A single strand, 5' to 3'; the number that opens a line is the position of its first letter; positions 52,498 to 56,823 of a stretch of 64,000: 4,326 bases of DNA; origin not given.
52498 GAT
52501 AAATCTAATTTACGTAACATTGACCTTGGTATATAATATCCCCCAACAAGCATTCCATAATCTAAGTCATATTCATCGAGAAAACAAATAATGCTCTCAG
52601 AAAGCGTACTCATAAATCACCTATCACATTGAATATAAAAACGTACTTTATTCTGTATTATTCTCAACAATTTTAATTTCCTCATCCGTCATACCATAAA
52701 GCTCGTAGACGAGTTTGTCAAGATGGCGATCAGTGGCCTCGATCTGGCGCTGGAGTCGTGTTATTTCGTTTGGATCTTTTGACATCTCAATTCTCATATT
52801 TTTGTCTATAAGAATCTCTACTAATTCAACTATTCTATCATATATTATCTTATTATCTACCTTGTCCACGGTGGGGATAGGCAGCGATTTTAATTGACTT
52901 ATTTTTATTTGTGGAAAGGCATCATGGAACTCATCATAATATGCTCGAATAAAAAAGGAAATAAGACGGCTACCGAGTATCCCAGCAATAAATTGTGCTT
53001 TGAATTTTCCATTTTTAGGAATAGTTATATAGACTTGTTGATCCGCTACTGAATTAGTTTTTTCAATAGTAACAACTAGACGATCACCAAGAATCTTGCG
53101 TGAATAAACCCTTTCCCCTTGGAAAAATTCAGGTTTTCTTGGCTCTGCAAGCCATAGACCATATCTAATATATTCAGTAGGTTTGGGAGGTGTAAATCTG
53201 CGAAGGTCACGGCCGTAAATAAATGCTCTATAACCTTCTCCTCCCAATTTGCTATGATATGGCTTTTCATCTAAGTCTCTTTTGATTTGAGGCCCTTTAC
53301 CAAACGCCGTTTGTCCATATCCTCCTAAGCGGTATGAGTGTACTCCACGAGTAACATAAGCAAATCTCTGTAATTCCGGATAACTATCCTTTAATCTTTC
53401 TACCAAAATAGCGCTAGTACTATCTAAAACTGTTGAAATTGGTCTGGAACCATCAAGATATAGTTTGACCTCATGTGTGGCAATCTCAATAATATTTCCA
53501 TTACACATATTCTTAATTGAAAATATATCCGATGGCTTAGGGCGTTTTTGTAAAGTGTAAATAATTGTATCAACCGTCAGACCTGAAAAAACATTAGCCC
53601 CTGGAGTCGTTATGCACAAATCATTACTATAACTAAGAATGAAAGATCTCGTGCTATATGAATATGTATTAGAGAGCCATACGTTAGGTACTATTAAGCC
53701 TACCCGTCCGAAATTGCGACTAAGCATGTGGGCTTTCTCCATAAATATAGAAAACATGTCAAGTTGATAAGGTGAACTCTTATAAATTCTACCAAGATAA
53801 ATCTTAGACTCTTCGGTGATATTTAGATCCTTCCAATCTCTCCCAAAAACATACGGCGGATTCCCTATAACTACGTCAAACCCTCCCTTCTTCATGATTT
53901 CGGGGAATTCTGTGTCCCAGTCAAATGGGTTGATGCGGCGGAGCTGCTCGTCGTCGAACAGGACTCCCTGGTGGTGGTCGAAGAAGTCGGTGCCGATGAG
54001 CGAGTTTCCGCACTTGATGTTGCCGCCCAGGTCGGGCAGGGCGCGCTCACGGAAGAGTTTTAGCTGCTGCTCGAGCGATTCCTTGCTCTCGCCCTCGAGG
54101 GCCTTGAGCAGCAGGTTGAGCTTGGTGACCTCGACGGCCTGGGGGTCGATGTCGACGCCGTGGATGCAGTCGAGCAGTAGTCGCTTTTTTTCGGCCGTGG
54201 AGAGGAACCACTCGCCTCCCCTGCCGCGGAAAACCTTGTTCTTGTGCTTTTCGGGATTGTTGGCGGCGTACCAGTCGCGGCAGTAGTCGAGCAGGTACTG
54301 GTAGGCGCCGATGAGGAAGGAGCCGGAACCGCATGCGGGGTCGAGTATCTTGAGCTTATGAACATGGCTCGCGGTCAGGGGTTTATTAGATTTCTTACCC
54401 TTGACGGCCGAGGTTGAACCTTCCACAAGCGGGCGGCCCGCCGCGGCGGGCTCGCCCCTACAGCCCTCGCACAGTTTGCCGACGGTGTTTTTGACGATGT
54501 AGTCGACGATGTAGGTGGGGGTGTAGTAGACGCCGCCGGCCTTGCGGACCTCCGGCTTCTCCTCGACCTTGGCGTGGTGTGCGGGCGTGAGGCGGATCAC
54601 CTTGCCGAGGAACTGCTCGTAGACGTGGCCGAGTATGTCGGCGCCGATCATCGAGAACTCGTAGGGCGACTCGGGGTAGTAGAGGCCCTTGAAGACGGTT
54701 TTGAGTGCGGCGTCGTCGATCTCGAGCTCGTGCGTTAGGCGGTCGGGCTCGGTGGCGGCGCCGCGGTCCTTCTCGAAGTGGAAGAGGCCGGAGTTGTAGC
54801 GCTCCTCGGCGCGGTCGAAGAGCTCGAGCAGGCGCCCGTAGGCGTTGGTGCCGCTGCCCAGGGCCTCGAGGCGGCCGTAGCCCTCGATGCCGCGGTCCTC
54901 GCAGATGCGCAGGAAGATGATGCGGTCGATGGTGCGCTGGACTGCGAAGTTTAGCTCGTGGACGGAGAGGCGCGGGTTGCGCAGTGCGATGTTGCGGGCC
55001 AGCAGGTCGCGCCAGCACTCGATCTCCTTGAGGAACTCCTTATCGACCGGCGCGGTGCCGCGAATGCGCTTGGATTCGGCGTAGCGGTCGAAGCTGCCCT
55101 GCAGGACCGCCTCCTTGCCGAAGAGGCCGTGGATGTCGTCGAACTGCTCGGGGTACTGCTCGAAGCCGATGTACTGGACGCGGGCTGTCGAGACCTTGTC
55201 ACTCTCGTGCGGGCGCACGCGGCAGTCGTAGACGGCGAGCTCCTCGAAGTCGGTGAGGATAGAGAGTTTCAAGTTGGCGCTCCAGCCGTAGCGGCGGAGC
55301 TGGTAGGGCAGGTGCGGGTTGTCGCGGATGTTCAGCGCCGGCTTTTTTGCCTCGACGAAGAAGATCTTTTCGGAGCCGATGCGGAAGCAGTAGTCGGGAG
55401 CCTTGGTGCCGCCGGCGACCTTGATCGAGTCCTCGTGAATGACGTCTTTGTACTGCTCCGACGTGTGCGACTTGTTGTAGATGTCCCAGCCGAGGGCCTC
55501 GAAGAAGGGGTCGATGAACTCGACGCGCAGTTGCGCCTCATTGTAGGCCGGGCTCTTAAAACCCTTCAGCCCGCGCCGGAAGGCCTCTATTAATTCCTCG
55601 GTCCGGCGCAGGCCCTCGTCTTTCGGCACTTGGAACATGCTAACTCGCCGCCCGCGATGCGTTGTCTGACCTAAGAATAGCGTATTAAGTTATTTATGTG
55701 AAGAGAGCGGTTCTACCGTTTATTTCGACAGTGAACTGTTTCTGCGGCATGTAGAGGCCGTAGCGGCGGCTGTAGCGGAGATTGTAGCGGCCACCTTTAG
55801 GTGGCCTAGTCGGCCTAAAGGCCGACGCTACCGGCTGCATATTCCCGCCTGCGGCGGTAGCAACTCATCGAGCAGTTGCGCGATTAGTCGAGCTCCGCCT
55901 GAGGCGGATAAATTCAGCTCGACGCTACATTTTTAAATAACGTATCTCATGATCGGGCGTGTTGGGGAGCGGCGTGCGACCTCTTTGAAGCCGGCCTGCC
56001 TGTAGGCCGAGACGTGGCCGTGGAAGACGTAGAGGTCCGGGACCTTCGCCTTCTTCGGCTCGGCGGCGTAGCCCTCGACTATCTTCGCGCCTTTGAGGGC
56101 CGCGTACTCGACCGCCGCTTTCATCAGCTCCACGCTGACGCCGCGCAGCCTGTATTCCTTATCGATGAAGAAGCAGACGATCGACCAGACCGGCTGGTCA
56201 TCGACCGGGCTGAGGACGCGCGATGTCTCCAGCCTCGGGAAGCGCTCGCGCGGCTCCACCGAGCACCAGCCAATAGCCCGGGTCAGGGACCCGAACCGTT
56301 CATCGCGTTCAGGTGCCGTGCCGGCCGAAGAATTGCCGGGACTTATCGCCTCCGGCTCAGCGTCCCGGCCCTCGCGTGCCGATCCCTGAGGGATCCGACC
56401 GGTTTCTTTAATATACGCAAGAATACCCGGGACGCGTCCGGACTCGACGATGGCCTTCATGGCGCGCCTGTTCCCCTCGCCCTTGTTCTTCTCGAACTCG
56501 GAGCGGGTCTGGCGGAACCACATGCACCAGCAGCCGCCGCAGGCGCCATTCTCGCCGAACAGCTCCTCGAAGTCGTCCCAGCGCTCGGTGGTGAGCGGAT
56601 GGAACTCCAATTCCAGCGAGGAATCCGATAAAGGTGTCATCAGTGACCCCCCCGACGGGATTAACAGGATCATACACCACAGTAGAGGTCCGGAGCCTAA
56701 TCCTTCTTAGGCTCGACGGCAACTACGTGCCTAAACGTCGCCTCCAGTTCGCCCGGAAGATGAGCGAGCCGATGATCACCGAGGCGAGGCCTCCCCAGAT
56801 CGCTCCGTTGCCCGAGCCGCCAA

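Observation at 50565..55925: AT-rich mosaic segment bracketed by rearranged composite REP arrays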

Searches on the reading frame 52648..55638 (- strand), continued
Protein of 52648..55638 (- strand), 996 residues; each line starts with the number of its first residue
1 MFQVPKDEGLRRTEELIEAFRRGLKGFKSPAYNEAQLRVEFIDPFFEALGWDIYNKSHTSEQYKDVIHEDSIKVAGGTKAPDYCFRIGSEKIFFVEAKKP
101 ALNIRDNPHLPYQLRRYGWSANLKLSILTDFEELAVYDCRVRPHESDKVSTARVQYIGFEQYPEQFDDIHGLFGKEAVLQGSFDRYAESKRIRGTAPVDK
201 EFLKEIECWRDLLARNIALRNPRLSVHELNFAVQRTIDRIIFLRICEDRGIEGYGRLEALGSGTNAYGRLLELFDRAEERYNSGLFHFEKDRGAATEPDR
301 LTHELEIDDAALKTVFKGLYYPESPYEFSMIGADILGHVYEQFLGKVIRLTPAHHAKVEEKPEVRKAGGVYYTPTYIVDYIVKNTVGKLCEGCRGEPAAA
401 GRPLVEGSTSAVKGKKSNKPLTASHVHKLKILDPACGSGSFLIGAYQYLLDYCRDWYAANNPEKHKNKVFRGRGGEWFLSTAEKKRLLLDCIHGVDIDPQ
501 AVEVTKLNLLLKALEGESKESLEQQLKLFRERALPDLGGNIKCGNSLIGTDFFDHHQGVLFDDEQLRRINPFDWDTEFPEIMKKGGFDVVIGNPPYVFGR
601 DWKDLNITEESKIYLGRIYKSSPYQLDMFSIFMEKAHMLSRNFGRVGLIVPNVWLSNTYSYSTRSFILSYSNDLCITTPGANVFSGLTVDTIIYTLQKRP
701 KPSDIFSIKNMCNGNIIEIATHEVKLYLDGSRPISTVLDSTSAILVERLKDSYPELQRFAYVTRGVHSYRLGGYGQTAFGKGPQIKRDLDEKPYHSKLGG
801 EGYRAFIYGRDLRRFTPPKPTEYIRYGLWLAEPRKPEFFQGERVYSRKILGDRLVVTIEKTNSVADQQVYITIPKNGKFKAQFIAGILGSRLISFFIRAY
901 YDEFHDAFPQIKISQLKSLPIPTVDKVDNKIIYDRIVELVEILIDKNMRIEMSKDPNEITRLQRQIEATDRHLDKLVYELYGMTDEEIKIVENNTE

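Call 113: search_protein_families(library=pfam, proteins=[L142:10059-11015:+, L157:10222-10668:+, L168:3115-3612:+, L181:4561-5004:+, L181:5001-5213:+, L195:10148-11074:+, L195:11388-12317:+, L163:4248-4745:+, L163:4675-5124:+, L163:5914-6132:-], max_evalue=0.01)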
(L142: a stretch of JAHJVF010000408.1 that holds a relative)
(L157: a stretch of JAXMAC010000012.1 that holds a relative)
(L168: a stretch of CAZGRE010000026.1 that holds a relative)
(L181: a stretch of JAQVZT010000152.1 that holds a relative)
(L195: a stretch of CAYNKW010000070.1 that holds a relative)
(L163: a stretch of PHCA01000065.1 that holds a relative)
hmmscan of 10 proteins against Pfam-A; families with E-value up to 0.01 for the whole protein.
L142:10059-11015:+ (318 aa): 3 families
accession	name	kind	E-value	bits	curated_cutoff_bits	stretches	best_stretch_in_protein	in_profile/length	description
PF13676.11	TIR_2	-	4.9e-24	85.6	28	1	8-127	1-119/122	TIR domain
PF01582.25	TIR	-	5.8e-09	36.4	21.3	1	8-102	4-99/179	TIR domain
PF08937.16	ThsB_TIR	-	0.0022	18.8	21.2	1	9-102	1-98/100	Thoeris protein ThsB, TIR-like domain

L157:10222-10668:+ (148 aa): 2 families
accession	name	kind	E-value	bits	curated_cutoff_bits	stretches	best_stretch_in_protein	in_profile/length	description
PF13273.12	DUF4064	-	0.00022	21.8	32.1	1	60-139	6-80/102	Protein of unknown function (DUF4064)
PF10277.15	Frag1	-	0.0031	17.5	30.3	1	61-139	120-182/220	Frag1/DRAM/Sfk1 family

L168:3115-3612:+ (165 aa): 0 families

L181:4561-5004:+ (147 aa): 1 family
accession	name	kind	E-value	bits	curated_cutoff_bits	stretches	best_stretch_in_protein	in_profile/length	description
PF01850.27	PIN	-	0.00078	20.5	23.6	1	67-125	59-117/120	PIN domain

L181:5001-5213:+ (70 aa): 0 families

L195:10148-11074:+ (308 aa): 0 families

L195:11388-12317:+ (309 aa): 1 family
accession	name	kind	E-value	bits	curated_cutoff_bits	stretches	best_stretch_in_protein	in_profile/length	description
PF18928.5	DUF5677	-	3.6e-19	69.9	27.1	1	60-239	7-151/166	Family of unknown function (DUF5677)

L163:4248-4745:+ (165 aa): 1 family
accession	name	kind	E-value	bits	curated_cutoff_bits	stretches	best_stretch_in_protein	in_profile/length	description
PF04255.20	DUF433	-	1.7e-05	25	23.6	1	50-93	11-55/56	Protein of unknown function (DUF433)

L163:4675-5124:+ (149 aa): 1 family
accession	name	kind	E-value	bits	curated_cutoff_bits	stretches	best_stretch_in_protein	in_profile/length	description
PF18480.7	DUF5615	-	0.00071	19.9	23.8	1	55-82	30-56/110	Domain of unknown function (DUF5615)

L163:5914-6132:- (72 aa): 0 families

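Call 114: search_protein_families(library=padloc, proteins=[L142:10059-11015:+, L157:10222-10668:+, L168:3115-3612:+, L181:4561-5004:+, L181:5001-5213:+, L195:10148-11074:+, L195:11388-12317:+, L163:4248-4745:+, L163:4675-5124:+, L163:5914-6132:-], max_evalue=0.01)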
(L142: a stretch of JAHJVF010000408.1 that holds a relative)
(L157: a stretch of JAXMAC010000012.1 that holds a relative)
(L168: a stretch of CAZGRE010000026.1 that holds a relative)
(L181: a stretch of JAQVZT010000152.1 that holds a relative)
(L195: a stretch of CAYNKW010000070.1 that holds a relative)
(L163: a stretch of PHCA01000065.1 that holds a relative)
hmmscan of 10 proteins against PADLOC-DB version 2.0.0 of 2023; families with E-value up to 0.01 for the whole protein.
L142:10059-11015:+ (318 aa): 9 families
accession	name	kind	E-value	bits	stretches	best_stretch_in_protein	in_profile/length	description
PDLC05062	PDC-S66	-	2.2e-19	68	1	7-97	150-240/282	-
PDLC03957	bSEFIR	-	1.4e-11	42.9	1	1-252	35-273/412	-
PDLC02421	Aga_TIR-PNTD1-PNTD2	-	2.5e-10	38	1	7-113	5-114/430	Class I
PDLC00417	ThsB1|ThsB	-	3.1e-10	38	1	2-114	163-274/303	TIR-like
PDLC02962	RT-TIR_XII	-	3.8e-09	33.9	1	7-137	347-476/478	single gene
PDLC02403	Aga_TIR-PNTD1-PNTD2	-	5.5e-09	33.6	1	7-131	4-129/443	Class I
PDLC02012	SAVED5--SAVED_TIR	-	2.6e-05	21.5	1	5-102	11-108/404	-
PDLC00433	ThsB1|ThsB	-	9.8e-05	20.4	1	39-154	37-149/164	TIR-like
PDLC01866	CARF3--CARF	-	0.0058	14.6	0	245-294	136-185/207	-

L157:10222-10668:+ (148 aa): 1 family
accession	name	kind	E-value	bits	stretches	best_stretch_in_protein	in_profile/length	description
PDLC00668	Effector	-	0.0024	15.8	1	7-85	8-85/184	2TM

L168:3115-3612:+ (165 aa): 0 families

L181:4561-5004:+ (147 aa): 1 family
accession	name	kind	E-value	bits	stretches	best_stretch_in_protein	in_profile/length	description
PDLC04421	PDC-M11A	-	0.0026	14.5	1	89-144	84-142/486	-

L181:5001-5213:+ (70 aa): 0 families

L195:10148-11074:+ (308 aa): 0 families

L195:11388-12317:+ (309 aa): 0 families

L163:4248-4745:+ (165 aa): 0 families

L163:4675-5124:+ (149 aa): 0 families

L163:5914-6132:- (72 aa): 1 family
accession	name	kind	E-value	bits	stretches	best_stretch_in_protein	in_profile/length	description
PDLC04651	PDC-M44A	-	1e-09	36.5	1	12-69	18-72/76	-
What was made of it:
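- The genes between tail and relic are TIR, PIN-like, DUF433/DUF5615, 2TM and DUF5677 proteins (calls 113, 114).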

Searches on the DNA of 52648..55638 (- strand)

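Call 74: search_rna_families(sources=[L004, L208, L124, L125, L209, L210, L212], threshold=gathering)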
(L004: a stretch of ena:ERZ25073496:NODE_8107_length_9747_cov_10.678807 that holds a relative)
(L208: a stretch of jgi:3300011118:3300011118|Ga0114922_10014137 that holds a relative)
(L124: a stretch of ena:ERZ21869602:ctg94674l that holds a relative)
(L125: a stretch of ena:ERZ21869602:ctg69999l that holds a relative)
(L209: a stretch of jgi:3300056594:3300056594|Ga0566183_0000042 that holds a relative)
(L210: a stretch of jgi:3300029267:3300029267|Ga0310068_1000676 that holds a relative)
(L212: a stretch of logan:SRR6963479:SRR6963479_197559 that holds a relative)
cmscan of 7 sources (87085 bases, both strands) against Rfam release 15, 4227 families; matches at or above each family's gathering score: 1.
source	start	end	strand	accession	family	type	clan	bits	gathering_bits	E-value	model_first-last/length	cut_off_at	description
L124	22368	22439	+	RF00005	tRNA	Gene; tRNA;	CL00001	66.8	29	3.3e-12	1-71/71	no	tRNA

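Call 103: search_rna_families(source=L213, threshold=gathering, show_alignments=1)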
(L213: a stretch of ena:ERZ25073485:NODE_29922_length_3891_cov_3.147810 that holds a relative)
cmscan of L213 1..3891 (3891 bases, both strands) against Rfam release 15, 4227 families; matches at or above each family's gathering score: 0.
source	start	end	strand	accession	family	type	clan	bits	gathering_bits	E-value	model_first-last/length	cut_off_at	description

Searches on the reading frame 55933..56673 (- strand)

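Call 12: search_protein_families(library=pfam, proteins=[window:55933-56673:-], max_evalue=0.01)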
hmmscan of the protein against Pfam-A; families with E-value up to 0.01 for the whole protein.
window:55933-56673:- (246 aa): 4 families
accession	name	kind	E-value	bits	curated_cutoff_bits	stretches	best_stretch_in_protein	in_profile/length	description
PF00583.31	Acetyltransf_1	-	1.9e-05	25.3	20.7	1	134-199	45-96/116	Acetyltransferase (GNAT) family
PF13673.13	Acetyltransf_10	-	0.0012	19.2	23.6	1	165-198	54-87/128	Acetyltransferase (GNAT) domain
PF13508.13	Acetyltransf_7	-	0.0018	19.1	27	1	162-231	28-84/84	Acetyltransferase (GNAT) domain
PF14542.12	Acetyltransf_CG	-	0.0038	17.8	30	1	162-199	24-61/80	GCN5-related N-acetyl-transferase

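Call 97: search_protein_families(library=pfam, proteins=[L213:755-1495:+], max_evalue=0.01)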
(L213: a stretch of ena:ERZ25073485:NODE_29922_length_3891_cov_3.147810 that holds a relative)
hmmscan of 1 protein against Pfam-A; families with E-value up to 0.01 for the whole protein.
L213:755-1495:+ (246 aa): 1 family
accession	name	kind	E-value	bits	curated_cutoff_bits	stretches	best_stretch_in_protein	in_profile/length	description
PF00730.31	HhH-GPD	-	0.0026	18.5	26.2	0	47-202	2-102/108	HhH-GPD superfamily base excision DNA repair protein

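Call 98: search_protein_families(library=padloc, proteins=[L213:755-1495:+], max_evalue=0.01)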
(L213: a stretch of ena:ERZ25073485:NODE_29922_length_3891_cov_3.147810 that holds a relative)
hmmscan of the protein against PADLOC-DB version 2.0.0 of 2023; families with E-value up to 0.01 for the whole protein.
L213:755-1495:+ (246 aa): 0 families
